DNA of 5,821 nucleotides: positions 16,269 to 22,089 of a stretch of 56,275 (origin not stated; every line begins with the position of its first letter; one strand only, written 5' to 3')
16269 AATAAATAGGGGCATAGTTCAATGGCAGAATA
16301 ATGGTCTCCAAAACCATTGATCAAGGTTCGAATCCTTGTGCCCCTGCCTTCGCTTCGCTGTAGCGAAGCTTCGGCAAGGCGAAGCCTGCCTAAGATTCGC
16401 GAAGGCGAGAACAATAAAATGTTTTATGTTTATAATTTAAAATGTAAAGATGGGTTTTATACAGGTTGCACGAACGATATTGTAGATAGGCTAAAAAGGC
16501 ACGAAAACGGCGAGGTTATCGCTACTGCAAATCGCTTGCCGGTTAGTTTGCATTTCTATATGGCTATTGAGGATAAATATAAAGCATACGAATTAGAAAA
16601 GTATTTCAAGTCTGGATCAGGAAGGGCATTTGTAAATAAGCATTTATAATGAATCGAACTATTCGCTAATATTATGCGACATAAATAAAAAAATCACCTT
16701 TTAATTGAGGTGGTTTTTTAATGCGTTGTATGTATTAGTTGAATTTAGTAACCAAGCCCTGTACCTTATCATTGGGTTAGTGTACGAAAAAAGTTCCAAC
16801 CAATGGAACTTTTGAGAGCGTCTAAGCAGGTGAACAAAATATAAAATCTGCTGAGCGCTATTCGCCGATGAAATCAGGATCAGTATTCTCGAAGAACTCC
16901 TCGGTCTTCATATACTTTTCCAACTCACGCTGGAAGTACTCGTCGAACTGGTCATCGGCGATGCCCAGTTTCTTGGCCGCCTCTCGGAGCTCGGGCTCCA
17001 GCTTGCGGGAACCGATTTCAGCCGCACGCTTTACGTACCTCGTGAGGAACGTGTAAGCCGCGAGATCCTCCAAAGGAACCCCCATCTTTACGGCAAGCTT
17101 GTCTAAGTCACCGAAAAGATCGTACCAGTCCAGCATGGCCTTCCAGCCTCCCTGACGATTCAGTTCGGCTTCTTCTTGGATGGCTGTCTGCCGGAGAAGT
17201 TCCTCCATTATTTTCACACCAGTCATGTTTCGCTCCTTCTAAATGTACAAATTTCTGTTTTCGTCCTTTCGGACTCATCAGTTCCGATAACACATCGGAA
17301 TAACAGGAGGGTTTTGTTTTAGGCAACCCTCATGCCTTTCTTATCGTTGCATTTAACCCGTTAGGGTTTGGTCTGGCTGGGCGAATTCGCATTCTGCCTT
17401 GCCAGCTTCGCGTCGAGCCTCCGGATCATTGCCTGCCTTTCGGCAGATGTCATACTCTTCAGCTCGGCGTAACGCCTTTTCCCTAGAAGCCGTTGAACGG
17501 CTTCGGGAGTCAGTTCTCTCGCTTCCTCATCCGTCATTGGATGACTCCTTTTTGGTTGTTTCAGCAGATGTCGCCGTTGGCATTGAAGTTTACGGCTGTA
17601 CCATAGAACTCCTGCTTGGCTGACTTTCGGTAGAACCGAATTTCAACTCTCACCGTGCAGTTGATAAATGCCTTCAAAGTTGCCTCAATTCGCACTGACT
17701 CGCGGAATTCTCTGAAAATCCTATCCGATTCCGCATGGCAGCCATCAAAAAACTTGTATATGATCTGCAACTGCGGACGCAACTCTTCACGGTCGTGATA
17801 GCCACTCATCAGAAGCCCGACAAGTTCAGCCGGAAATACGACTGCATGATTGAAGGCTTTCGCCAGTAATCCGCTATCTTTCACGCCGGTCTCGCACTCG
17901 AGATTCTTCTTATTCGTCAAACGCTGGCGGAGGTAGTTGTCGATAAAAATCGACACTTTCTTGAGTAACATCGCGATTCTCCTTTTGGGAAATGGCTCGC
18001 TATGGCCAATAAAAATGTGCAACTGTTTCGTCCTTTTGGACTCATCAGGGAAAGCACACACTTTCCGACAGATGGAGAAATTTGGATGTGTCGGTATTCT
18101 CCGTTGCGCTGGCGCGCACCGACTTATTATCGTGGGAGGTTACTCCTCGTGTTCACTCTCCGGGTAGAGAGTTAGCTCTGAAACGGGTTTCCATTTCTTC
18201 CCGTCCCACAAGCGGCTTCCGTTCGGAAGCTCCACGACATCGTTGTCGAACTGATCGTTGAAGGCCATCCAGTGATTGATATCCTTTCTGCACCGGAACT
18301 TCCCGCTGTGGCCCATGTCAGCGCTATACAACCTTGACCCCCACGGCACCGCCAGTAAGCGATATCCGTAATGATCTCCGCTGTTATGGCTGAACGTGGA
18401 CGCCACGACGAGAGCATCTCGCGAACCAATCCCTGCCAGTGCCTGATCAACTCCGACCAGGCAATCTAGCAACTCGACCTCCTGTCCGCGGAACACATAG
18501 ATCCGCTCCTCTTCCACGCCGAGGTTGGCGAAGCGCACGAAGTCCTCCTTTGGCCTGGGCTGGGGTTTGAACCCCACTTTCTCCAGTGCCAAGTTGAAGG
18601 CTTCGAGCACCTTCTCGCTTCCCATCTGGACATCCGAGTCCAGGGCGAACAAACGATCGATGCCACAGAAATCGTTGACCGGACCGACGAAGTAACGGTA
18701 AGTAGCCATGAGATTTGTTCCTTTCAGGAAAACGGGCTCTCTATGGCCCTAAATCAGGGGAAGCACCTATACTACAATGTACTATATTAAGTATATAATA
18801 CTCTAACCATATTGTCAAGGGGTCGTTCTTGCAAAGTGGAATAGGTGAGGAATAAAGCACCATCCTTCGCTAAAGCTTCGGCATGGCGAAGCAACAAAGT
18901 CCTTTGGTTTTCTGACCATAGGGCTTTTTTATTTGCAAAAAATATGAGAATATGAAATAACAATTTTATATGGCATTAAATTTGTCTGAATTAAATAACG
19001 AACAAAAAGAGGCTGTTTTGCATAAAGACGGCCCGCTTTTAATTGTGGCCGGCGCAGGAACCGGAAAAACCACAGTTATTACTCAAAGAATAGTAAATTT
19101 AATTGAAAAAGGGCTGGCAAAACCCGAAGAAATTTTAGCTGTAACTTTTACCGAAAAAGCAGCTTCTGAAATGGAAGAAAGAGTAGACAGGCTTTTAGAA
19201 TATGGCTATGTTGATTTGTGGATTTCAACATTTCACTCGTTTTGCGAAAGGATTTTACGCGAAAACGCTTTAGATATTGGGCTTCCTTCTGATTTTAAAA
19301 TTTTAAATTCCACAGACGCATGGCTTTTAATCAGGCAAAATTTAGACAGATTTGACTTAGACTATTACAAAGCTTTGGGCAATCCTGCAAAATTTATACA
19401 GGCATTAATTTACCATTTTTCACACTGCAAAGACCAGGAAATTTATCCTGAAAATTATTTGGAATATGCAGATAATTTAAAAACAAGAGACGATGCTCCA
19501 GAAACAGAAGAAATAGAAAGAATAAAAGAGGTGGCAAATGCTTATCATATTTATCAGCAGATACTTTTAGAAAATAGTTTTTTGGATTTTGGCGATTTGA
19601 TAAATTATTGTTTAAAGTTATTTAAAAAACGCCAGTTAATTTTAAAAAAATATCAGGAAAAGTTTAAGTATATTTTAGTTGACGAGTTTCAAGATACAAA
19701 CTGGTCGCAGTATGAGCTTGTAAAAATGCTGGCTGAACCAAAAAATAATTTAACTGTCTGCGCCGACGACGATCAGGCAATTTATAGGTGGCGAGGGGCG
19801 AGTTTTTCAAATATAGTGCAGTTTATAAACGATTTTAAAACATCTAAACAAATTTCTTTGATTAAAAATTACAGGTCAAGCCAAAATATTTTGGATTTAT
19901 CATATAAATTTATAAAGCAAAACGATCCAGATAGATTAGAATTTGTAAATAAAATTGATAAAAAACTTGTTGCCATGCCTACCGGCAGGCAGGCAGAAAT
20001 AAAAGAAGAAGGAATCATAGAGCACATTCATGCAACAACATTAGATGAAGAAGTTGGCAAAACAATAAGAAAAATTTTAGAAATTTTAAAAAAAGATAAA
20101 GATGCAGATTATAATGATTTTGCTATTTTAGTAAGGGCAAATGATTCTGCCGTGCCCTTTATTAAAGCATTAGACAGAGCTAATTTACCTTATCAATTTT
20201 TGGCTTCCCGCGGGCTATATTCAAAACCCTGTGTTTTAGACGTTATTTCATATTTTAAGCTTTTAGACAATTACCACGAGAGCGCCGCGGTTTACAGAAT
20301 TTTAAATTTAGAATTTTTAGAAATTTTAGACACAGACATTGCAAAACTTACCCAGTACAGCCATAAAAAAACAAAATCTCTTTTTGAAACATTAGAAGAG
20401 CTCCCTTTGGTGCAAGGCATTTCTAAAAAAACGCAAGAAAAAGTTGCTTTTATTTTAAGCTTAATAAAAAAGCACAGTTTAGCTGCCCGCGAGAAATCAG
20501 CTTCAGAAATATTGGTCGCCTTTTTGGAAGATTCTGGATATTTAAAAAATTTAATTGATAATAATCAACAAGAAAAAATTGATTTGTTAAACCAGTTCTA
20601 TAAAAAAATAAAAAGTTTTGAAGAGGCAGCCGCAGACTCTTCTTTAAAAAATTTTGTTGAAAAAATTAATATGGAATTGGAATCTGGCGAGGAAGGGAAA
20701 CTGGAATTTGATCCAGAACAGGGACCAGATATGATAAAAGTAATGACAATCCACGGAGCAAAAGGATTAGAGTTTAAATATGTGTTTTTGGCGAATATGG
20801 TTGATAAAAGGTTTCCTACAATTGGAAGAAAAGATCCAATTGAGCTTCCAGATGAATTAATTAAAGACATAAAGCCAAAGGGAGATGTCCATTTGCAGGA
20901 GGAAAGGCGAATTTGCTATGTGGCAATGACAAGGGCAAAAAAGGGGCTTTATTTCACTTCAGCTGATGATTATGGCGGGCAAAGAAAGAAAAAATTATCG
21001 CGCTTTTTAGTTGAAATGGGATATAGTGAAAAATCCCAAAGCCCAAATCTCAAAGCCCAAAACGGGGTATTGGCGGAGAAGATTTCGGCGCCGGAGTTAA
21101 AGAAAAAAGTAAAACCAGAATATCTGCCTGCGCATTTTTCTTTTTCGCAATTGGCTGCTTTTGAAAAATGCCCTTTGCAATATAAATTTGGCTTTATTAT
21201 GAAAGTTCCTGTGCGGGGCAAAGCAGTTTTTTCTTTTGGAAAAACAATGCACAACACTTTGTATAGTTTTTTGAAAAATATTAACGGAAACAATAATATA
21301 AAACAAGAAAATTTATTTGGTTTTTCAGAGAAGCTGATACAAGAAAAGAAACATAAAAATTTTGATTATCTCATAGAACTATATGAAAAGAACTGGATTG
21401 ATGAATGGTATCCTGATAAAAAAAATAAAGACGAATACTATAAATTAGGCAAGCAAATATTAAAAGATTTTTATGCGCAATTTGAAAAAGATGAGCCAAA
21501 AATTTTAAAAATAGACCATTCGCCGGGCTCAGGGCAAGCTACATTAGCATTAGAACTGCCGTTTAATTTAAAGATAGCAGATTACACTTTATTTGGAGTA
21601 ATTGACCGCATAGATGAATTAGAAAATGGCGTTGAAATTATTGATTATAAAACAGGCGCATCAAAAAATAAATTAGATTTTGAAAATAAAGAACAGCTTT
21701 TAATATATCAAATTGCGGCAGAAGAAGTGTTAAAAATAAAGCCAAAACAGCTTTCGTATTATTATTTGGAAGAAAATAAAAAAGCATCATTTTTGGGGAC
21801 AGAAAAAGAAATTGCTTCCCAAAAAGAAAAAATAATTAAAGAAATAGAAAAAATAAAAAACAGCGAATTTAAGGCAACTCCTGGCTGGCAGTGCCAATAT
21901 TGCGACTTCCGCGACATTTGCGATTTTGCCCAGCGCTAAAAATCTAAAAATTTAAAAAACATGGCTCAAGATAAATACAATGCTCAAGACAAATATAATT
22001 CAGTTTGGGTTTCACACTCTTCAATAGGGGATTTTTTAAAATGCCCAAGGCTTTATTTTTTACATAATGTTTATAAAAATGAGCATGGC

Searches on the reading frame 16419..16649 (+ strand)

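Call 8: search_protein_families(library=pfam, proteins=[window:16419-16649:+], max_evalue=0.1)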
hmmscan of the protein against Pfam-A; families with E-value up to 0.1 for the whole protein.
window:16419-16649:+ (76 aa): 2 families
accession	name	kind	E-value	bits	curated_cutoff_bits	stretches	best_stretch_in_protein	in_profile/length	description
PF01541.30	GIY-YIG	-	1.3e-10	41.8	22.6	1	1-68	1-73/78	GIY-YIG catalytic domain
PF22141.1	Thiaminase-1_dom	-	0.085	13.4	27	1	51-72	100-122/146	Thiaminase-1 domain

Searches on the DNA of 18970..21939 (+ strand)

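Call 65: search_with_rna_model(model_id=R1, sources=[L252, L253, L254, L255, L256, L257, L258, L259, L260, L261, L262, L263, L264, L265, L266, L267, L268, L269, L270, L271, L272, L273, L274, L275, L276, L277, L278, L279, L280, L281, L282, L283, L284, L285, L286, L287, L288, L289, L290, L291, L292, L293, L294, L295, L296, L297, L298, L299, L300, L301, L302, L303, L304, L305, L306, L307, L308, L309, L310, L311, L312, L313, L314, L315, L316, L317, L318, L319, L320, L321, L322, L323, L324, L325, L326, L327, L328, L329, L330, L331], filters=default, max_evalue=0.01)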
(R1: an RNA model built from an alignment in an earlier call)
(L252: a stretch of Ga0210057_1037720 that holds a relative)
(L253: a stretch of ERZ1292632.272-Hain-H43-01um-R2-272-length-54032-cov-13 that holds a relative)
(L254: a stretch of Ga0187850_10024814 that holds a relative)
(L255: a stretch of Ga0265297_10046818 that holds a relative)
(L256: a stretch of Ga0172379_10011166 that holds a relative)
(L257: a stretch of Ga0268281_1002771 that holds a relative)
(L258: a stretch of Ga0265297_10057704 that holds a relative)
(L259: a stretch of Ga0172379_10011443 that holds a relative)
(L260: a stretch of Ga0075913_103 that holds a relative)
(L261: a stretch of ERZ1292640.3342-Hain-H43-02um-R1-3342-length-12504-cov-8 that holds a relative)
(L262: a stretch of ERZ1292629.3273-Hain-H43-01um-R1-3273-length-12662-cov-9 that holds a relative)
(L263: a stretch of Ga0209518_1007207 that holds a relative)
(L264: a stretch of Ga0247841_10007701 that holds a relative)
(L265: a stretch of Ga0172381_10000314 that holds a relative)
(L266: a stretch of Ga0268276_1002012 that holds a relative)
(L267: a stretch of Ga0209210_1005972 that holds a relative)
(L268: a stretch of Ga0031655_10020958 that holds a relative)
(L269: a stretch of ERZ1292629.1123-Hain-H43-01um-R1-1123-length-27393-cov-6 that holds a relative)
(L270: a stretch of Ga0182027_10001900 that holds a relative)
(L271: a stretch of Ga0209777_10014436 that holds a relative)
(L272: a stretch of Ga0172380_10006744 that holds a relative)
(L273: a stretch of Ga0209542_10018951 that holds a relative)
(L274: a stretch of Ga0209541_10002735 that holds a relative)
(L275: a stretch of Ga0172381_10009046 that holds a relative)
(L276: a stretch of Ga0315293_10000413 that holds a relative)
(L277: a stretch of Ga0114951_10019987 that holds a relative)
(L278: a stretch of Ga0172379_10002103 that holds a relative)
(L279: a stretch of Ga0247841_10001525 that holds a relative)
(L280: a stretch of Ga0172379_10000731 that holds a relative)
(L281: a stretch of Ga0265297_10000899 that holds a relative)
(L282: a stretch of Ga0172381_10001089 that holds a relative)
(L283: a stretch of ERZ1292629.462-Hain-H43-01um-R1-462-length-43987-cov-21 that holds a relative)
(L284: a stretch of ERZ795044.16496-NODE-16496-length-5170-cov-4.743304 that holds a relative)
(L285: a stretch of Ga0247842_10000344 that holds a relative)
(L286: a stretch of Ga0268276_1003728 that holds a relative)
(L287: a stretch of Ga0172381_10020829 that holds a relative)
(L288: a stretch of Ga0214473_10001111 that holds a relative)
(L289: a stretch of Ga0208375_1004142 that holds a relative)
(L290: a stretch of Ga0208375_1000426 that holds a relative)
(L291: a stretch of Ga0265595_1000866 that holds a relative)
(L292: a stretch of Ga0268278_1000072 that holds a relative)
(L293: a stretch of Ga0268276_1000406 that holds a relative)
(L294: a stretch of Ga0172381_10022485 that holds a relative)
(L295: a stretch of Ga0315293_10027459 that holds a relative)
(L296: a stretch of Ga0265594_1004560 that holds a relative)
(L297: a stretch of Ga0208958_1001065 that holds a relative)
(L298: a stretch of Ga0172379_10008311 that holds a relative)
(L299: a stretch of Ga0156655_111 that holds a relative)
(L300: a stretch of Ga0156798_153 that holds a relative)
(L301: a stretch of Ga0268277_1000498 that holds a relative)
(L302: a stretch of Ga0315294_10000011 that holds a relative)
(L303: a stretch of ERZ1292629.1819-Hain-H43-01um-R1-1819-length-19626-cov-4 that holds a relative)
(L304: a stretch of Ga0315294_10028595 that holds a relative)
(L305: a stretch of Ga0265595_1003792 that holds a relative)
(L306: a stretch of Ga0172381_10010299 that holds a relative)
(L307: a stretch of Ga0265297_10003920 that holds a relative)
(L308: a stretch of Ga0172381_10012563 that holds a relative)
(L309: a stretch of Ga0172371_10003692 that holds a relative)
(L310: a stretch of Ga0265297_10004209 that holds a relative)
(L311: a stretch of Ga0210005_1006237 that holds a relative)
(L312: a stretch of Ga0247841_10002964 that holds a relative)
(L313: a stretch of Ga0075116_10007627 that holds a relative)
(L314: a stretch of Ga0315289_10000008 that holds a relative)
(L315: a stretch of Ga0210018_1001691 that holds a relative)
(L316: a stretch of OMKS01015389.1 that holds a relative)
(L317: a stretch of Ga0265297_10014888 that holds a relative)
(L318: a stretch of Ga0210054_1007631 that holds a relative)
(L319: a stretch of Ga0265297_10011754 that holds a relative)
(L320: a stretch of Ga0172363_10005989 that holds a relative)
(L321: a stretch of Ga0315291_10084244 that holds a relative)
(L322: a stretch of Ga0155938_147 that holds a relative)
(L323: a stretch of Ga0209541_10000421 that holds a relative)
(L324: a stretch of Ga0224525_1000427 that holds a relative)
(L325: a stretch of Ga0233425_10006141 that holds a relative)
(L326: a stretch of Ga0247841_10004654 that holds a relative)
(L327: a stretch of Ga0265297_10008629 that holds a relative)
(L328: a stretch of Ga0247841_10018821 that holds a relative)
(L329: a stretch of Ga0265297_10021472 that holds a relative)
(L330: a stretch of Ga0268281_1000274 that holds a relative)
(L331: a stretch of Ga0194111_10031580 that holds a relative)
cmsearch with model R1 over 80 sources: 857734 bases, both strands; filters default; matches with E-value up to 0.01: 1.
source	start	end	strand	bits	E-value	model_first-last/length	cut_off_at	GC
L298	10676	10735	+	64.3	2.9e-15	1-60/60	no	0.42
